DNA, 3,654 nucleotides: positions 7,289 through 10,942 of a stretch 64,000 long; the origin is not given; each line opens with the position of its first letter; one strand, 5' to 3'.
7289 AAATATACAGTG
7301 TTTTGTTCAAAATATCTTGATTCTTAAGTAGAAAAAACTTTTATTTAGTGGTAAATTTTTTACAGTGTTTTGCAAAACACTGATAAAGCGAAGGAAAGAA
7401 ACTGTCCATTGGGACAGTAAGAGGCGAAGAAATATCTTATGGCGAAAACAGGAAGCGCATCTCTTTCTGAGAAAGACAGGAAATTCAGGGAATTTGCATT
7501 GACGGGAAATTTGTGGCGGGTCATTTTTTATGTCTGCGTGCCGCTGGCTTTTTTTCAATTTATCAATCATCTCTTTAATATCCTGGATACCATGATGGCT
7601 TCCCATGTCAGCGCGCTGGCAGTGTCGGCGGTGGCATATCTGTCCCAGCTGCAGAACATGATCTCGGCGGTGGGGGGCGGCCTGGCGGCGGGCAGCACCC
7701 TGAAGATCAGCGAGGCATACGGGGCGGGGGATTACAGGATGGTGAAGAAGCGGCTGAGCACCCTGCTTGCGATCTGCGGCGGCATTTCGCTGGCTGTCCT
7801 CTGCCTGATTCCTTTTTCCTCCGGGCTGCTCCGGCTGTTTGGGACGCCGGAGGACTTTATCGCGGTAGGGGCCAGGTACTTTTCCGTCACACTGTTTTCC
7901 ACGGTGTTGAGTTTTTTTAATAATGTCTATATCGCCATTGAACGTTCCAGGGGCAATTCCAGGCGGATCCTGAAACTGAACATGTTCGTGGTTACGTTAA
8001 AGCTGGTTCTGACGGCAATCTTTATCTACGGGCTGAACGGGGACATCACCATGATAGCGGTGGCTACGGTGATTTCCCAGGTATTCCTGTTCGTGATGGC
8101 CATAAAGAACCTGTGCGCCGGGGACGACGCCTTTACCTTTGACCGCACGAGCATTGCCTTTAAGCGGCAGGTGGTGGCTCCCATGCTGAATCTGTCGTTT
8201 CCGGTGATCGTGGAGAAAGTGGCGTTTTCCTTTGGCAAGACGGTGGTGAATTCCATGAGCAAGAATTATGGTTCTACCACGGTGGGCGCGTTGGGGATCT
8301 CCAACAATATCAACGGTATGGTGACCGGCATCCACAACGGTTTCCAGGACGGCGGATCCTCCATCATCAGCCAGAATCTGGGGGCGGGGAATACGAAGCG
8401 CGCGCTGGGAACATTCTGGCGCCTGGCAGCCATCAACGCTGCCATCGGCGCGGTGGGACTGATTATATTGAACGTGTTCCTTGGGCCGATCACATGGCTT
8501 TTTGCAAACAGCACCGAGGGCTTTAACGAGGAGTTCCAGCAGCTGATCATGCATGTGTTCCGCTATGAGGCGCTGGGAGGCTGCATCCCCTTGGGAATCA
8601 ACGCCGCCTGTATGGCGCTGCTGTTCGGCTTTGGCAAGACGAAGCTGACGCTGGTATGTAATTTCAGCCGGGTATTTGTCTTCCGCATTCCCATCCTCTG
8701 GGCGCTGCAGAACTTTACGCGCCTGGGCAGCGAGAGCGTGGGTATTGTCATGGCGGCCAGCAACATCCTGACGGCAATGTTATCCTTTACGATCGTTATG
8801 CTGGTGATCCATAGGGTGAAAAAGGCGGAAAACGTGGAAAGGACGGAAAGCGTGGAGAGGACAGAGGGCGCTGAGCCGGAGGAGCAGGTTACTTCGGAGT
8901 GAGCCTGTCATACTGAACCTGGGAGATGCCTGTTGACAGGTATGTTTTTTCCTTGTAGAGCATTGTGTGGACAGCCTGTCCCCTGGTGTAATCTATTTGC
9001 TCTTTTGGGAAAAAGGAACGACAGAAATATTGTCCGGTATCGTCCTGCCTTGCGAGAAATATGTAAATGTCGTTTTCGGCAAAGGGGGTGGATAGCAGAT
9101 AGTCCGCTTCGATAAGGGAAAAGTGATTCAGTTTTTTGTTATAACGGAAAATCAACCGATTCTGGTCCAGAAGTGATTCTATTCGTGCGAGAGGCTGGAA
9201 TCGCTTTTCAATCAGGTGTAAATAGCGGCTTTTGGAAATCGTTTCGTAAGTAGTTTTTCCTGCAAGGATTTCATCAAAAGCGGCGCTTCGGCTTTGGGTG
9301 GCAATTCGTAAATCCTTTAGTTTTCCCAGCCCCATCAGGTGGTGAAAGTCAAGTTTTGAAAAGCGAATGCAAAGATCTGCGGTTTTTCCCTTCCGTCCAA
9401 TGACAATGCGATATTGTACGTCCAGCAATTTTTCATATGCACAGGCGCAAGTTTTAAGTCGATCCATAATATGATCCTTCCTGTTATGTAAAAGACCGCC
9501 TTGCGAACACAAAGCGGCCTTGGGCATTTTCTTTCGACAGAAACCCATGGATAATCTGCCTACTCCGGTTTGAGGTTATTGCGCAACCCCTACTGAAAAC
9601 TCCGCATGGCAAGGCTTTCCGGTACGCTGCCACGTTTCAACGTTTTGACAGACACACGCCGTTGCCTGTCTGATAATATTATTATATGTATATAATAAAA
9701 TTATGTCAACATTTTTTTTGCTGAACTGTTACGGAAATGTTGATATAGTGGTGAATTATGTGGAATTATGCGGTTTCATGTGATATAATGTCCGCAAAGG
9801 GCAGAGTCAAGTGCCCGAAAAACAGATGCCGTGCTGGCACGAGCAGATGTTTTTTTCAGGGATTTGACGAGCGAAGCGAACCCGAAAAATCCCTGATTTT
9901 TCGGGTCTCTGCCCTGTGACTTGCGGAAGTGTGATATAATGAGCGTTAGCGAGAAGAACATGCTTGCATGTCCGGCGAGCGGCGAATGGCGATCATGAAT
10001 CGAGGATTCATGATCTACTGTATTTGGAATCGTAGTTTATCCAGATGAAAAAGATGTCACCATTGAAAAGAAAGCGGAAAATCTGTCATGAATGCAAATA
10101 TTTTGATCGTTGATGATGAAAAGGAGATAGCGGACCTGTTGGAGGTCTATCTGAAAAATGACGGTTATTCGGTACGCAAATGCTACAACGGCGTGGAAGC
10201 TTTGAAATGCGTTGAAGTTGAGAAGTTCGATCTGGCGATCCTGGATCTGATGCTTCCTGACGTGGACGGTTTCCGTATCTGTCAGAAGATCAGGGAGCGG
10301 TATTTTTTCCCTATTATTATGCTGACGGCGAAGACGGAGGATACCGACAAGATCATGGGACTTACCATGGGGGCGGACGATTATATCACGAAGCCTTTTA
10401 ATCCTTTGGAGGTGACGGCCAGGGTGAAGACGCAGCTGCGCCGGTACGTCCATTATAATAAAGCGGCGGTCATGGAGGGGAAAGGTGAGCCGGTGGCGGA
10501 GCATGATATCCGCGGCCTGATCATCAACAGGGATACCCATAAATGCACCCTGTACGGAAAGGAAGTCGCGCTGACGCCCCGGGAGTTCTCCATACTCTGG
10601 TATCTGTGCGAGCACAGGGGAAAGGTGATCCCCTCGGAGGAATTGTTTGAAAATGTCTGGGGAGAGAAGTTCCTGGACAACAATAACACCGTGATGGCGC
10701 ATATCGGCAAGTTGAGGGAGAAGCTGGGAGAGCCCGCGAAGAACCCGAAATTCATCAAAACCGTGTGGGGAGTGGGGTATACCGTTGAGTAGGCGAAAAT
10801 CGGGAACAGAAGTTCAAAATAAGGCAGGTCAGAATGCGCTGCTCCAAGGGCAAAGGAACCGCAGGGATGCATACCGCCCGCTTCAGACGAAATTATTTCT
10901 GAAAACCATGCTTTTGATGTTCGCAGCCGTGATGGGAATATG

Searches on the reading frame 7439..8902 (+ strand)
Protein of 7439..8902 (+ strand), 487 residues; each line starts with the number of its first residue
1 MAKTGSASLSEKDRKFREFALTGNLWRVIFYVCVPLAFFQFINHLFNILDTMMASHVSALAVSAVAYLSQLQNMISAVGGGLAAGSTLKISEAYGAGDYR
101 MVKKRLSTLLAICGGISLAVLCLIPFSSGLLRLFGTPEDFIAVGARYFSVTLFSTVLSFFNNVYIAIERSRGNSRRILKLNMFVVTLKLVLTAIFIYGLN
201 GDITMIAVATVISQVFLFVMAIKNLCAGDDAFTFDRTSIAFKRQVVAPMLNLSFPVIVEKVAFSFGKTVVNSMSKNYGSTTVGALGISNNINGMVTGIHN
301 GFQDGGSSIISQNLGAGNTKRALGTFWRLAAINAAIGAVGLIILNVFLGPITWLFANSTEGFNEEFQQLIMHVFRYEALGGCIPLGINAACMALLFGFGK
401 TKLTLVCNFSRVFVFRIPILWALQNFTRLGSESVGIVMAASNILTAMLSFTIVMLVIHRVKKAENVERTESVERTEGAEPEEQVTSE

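Call 65: search_protein_families(library=pfam, max_evalue=0.001, proteins=[window:7439-8902:+])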
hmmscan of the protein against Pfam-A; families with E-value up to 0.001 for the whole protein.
window:7439-8902:+ (487 aa): 1 family
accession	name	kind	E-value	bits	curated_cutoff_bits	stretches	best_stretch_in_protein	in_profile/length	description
PF01554.23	MatE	-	1.7e-38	132.3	24.9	2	35-193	1-160/161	MatE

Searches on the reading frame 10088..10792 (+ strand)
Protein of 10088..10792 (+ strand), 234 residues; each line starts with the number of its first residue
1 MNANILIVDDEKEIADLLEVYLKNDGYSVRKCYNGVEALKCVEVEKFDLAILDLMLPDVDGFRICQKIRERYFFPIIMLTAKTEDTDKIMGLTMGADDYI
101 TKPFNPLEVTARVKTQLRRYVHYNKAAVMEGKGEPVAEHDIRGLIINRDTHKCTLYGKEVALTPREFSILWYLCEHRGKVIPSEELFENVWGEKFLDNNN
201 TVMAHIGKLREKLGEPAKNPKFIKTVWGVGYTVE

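Call 65: search_protein_families(library=pfam, max_evalue=0.001, proteins=[window:10088-10792:+])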
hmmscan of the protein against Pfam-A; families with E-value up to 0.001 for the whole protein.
window:10088-10792:+ (234 aa): 2 families
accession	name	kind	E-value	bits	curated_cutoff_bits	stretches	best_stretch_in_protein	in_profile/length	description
PF00072.30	Response_reg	-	4.7e-30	104.5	30.2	1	5-113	1-110/111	Response regulator receiver domain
PF00486.34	Trans_reg_C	-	4e-27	94.6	26.2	1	157-232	1-76/77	Transcriptional regulatory protein, C terminal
